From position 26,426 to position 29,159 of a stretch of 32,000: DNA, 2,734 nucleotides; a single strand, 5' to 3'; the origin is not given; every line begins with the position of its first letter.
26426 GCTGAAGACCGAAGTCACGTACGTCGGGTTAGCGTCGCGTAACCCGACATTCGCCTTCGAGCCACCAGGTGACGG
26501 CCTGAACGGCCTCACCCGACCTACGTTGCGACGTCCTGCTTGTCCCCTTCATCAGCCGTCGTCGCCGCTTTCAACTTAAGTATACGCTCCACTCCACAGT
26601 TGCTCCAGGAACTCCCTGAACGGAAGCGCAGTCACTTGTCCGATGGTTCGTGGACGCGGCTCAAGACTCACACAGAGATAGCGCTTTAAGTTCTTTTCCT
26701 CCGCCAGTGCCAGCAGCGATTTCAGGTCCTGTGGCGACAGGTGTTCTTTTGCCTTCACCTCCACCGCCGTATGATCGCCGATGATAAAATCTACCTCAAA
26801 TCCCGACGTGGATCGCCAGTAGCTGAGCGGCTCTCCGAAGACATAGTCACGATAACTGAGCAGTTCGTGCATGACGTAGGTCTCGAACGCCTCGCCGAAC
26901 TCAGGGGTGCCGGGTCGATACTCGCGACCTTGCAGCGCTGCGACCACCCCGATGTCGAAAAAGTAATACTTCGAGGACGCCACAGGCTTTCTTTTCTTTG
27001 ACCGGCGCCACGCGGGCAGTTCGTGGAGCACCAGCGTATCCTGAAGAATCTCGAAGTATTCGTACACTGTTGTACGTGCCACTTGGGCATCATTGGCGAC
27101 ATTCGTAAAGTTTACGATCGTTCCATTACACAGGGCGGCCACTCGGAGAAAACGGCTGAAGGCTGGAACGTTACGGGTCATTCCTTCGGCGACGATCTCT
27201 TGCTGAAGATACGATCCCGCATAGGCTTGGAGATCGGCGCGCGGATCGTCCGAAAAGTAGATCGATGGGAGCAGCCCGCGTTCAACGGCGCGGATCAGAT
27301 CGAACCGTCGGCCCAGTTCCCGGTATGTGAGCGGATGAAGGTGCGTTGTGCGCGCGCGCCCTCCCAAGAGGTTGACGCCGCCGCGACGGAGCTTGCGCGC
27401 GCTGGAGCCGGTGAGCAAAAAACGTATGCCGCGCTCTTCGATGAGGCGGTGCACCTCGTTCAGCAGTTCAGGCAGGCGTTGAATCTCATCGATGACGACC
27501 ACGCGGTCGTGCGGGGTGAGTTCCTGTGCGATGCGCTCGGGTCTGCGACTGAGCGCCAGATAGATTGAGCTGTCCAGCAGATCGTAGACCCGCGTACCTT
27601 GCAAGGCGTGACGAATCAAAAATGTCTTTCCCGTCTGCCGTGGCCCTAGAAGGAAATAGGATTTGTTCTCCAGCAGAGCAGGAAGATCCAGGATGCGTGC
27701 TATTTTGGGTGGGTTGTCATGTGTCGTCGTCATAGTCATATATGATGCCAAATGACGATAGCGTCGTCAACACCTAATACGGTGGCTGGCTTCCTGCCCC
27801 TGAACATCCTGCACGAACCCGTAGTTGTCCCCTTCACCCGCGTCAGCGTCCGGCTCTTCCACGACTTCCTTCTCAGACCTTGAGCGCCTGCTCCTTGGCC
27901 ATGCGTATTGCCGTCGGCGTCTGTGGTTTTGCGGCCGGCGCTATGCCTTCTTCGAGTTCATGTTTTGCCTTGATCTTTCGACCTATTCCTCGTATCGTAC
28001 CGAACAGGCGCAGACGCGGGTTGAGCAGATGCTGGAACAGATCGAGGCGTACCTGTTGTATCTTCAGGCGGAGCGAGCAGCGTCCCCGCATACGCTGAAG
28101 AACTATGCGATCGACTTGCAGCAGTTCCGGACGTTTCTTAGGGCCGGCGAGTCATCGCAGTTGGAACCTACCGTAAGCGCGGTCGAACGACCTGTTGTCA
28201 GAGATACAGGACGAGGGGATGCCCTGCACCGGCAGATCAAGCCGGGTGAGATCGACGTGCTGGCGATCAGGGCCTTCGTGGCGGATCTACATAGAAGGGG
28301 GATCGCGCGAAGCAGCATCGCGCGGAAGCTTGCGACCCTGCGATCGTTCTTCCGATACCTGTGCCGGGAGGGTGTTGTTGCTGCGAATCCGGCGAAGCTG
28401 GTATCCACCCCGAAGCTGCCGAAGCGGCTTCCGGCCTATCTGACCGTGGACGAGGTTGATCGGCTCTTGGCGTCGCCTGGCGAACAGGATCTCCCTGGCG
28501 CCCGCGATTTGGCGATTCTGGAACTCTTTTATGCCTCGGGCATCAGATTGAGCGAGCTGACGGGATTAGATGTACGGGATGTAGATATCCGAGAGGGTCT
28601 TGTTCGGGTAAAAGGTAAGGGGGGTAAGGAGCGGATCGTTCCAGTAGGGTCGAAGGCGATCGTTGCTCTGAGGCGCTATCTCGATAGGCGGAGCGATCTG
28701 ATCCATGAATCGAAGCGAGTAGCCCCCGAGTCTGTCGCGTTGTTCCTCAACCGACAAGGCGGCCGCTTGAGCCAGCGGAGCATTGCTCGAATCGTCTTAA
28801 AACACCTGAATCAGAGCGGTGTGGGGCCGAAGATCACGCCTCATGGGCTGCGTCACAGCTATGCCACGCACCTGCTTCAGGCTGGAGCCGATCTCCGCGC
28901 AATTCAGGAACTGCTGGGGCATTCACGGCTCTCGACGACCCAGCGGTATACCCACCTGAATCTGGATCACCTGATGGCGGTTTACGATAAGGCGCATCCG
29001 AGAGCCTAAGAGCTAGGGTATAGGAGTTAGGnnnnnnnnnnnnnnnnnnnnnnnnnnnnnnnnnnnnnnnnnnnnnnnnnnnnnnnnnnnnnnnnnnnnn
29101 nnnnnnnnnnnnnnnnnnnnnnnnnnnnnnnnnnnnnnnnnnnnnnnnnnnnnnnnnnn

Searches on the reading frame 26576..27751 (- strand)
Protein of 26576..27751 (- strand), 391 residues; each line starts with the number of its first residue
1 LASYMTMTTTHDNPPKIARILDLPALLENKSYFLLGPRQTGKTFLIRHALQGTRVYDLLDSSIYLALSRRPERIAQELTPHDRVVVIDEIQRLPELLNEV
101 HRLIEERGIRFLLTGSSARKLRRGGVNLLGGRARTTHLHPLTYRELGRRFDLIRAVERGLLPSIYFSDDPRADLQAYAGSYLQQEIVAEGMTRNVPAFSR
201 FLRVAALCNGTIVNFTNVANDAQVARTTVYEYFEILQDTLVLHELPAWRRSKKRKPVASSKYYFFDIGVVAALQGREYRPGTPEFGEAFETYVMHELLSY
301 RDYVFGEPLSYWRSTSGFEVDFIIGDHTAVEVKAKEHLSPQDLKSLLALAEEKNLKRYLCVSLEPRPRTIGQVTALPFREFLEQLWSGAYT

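Call 8: search_protein_families(library=ncbifam, proteins=[window:26576-27751:-], max_evalue=0.00001)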
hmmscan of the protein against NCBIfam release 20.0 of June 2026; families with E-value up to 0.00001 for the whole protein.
window:26576-27751:- (391 aa): 0 families

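Call 57: search_protein_families(library=pfam, proteins=[window:26576-27751:-], max_evalue=0.01)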
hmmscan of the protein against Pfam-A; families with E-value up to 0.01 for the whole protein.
window:26576-27751:- (391 aa): 3 families
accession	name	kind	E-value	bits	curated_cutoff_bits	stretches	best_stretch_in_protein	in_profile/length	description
PF13635.12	DUF4143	-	4.4e-31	108.2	28.1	1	185-334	3-159/160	Domain of unknown function (DUF4143)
PF13173.12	AAA_14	-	9.2e-22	77.9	27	1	29-146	2-128/129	AAA domain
PF13401.12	AAA_22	-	7.7e-07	29.9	27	1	72-116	73-123/130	AAA domain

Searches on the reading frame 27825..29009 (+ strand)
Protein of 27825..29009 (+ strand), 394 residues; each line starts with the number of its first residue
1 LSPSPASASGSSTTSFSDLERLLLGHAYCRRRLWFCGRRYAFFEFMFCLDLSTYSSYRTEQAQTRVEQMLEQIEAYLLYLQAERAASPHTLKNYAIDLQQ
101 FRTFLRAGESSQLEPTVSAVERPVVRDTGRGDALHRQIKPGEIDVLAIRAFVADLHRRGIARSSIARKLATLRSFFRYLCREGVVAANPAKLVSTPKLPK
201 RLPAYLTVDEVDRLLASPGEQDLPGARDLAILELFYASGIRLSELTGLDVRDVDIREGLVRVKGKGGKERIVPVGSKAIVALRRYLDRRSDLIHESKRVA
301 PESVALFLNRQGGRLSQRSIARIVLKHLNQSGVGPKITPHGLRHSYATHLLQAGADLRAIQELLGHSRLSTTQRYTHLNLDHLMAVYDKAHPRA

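Call 8: search_protein_families(library=ncbifam, proteins=[window:27825-29009:+], max_evalue=0.00001)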
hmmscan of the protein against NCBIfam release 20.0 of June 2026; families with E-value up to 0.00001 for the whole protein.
window:27825-29009:+ (394 aa): 12 families
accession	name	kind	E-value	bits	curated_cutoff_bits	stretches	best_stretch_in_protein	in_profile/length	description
TIGR02224.1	recomb_XerC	equivalog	1.5e-103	346.2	335.15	1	75-394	2-293/295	tyrosine recombinase XerC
TIGR02225.1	recomb_XerD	equivalog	3.8e-93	312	329.6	1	137-394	35-290/290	site-specific tyrosine recombinase XerD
NF001399.0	PRK00283.1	subfamily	2.1e-90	303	279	1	135-394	43-299/300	tyrosine recombinase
NF040815.2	recomb_XerA_Arch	equivalog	1.1e-64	218.5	220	1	74-387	1-263/263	site-specific tyrosine recombinase/integron integrase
NF002331.0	PRK01287.1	subfamily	6.1e-60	203.1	371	1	162-392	97-326/365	site-specific tyrosine recombinase XerC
NF003462.0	PRK05084.1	equivalog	3.4e-39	134.6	267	1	226-388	195-354/360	tyrosine recombinase XerS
TIGR02249.1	integrase_gron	subfamily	1.7e-38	132.8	265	2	315-381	237-303/315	integron integrase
NF011946.0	PRK15417.1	equivalog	1.8e-23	83.3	435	2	319-378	256-315/337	integron integrase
NF007371.0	PRK09871.1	subfamily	4.4e-23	81.9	222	1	204-389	5-185/198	tyrosine-type DNA invertase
NF007370.0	PRK09870.1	subfamily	9.8e-21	74.3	221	1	204-393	11-194/200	tyrosine-type DNA invertase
NF040693.1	recomb_GmtY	equivalog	9.2e-08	31.7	340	1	317-381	375-435/441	gamma-mobile-trio recombinase GmtY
NF002685.0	PRK02436.1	equivalog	7.3e-06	26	178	0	163-375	55-243/245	site-specific tyrosine recombinase XerD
